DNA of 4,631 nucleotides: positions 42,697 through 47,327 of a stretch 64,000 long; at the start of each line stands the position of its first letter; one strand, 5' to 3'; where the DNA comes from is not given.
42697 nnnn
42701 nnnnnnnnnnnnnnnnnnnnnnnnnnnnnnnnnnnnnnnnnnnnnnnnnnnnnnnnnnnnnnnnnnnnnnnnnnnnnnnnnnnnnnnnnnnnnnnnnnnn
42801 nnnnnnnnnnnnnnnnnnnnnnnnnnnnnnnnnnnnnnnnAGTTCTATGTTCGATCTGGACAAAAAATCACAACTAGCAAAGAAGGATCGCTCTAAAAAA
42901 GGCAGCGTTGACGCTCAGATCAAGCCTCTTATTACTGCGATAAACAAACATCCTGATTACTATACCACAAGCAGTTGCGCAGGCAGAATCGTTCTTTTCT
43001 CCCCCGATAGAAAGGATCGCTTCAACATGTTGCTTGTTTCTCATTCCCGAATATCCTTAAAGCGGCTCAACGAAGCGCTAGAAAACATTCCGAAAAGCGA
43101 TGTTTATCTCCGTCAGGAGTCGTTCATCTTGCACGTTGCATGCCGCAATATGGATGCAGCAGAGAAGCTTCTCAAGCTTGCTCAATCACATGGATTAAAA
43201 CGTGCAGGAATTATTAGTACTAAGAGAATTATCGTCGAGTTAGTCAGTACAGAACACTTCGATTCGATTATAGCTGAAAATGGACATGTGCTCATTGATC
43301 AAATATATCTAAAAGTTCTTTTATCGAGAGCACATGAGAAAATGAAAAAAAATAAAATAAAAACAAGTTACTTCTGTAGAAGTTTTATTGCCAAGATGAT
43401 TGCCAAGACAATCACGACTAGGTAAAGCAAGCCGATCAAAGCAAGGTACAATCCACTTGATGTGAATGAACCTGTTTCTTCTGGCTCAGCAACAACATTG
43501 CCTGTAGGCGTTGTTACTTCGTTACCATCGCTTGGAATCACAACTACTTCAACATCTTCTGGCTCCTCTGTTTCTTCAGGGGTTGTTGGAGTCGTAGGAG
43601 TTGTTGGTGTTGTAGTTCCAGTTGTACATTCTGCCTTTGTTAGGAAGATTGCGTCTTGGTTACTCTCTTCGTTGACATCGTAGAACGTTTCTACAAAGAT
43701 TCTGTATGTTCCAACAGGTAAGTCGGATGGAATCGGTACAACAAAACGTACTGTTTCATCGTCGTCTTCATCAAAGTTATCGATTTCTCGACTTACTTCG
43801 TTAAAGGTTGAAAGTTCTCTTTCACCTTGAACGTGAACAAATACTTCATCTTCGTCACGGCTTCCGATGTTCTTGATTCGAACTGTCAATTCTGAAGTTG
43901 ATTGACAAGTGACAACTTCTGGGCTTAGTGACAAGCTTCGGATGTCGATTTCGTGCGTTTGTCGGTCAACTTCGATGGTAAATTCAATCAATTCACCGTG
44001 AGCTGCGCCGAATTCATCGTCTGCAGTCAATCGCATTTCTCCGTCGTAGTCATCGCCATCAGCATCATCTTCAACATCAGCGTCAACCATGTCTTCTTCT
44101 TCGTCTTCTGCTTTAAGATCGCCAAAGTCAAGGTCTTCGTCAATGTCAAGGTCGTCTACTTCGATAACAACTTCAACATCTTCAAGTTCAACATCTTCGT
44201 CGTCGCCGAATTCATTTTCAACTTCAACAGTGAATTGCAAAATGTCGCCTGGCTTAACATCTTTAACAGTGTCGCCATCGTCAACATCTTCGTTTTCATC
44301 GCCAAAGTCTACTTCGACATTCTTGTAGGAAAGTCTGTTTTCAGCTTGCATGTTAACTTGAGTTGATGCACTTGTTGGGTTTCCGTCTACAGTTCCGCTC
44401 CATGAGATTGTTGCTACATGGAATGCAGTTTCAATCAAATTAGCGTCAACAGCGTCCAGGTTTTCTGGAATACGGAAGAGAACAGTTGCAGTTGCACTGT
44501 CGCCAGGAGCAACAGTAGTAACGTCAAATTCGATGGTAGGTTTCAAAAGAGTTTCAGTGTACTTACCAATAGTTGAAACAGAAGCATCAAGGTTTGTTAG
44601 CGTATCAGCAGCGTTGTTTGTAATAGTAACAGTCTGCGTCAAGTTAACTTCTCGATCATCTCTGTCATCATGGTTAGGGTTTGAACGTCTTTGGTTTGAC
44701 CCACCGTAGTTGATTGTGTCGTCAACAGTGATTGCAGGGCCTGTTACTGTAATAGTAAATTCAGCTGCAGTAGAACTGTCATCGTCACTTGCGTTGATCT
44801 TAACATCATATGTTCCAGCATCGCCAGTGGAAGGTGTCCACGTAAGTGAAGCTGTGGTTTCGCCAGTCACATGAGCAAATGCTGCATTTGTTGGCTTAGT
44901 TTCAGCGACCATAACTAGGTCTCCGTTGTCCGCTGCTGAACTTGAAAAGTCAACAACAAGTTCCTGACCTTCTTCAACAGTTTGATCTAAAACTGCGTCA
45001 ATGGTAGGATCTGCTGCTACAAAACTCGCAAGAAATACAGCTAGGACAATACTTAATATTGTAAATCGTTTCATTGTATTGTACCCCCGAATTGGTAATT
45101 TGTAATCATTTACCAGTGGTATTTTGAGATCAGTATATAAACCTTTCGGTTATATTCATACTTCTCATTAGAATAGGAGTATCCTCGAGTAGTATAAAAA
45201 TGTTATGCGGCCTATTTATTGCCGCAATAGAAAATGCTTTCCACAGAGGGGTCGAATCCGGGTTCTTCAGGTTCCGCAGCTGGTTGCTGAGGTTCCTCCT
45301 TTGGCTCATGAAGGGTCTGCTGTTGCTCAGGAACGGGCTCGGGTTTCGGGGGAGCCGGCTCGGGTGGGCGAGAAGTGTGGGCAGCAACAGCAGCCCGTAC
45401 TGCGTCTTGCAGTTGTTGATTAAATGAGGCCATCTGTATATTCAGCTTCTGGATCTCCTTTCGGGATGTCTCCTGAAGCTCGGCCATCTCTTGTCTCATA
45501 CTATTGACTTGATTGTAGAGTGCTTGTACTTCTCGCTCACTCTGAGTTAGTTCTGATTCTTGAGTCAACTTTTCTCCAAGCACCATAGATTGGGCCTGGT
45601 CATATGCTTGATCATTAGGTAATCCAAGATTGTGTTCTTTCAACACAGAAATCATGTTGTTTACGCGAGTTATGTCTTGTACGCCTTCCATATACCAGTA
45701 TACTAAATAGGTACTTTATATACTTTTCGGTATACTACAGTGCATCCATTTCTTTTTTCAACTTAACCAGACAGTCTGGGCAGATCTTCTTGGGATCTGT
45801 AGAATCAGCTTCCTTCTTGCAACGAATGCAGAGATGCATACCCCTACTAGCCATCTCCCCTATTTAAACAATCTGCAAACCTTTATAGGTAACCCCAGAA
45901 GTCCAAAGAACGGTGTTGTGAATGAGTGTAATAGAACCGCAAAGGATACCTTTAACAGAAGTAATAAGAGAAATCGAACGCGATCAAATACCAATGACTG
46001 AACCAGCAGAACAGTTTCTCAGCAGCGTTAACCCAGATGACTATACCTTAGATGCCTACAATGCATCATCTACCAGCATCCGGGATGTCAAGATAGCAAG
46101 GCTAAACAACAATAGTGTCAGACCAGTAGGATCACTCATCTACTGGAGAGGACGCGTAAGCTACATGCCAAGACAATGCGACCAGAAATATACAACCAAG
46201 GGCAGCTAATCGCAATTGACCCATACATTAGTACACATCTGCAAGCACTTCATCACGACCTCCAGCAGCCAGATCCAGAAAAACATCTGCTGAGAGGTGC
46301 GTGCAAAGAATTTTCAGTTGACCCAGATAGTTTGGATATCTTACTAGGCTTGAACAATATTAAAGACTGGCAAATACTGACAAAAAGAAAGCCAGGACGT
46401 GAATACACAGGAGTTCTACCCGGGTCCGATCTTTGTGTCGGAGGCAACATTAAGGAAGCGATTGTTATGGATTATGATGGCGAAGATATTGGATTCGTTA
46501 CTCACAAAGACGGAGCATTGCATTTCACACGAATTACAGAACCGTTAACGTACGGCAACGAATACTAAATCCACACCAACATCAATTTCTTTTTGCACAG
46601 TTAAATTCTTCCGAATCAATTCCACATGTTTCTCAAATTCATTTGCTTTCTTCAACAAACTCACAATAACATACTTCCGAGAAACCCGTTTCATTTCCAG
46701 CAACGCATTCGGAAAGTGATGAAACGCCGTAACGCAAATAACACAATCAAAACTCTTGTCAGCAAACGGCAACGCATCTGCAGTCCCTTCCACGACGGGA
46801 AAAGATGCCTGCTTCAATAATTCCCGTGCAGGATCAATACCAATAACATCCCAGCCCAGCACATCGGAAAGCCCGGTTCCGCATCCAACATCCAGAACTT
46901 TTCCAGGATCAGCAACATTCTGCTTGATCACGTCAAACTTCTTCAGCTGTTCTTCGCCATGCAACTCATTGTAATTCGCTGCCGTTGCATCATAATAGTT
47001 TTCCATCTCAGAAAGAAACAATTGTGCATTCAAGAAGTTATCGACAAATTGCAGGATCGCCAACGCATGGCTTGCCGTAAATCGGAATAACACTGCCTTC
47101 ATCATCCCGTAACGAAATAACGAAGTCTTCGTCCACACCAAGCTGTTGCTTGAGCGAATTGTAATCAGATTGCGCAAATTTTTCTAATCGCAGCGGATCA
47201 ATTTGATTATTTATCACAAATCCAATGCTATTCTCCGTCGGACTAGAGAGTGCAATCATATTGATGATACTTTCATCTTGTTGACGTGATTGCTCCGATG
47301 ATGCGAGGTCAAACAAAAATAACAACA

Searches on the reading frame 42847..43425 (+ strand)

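Call 37: search_protein_families(library=pfam, proteins=[window:42847-43425:+], max_evalue=0.001)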
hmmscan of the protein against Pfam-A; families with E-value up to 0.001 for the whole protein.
window:42847-43425:+ (192 aa): 1 family
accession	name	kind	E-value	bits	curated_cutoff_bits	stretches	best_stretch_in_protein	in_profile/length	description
PF02676.19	TYW3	-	1.9e-43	148.7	27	1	11-179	13-208/211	Methyltransferase TYW3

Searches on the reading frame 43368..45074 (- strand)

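Call 9: search_protein_families(library=pfam, proteins=[window:43368-45074:-], max_evalue=0.0001)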
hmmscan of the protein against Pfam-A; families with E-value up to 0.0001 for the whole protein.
window:43368-45074:- (568 aa): 0 families

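Call 10: search_protein_families(library=ncbifam, proteins=[window:43368-45074:-], max_evalue=0.00001)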
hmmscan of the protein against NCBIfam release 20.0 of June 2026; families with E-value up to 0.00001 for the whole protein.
window:43368-45074:- (568 aa): 1 family
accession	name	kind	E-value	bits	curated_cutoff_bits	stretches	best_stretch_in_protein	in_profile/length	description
NF033506.0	PACE-CTERM-PROT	exception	1.5e-18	66.9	110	1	6-510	8-503/627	putative S-layer protein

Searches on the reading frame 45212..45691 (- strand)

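Call 37: search_protein_families(library=pfam, proteins=[window:45212-45691:-], max_evalue=0.001)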
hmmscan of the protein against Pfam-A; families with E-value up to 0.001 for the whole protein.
window:45212-45691:- (159 aa): 1 family
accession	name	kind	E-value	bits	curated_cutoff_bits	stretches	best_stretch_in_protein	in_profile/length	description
PF09787.14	Golgin_A5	-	2.1e-05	24.7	31.7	1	12-98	25-106/305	Golgin subfamily A member 5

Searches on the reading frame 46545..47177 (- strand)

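Call 37: search_protein_families(library=pfam, proteins=[window:46545-47177:-], max_evalue=0.001)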
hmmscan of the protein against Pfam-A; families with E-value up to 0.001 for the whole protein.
window:46545-47177:- (210 aa): 6 families
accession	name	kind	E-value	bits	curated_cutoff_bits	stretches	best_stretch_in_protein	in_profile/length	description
PF08241.18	Methyltransf_11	-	7.3e-14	52.6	21.2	1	95-168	1-89/95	Methyltransferase domain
PF13649.12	Methyltransf_25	-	1.9e-12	48.1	27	1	94-166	1-93/97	Methyltransferase domain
PF13489.12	Methyltransf_23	-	3.3e-09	37.1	27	1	89-167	21-106/164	Methyltransferase domain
PF08242.18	Methyltransf_12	-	1.2e-05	26.4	30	1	95-159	1-82/98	Methyltransferase domain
PF13847.12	Methyltransf_31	-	1.5e-05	25.2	27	1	93-176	6-113/145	Methyltransferase domain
PF07021.18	MetW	-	7.2e-05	22.9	21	1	81-171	4-107/193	Methionine biosynthesis protein MetW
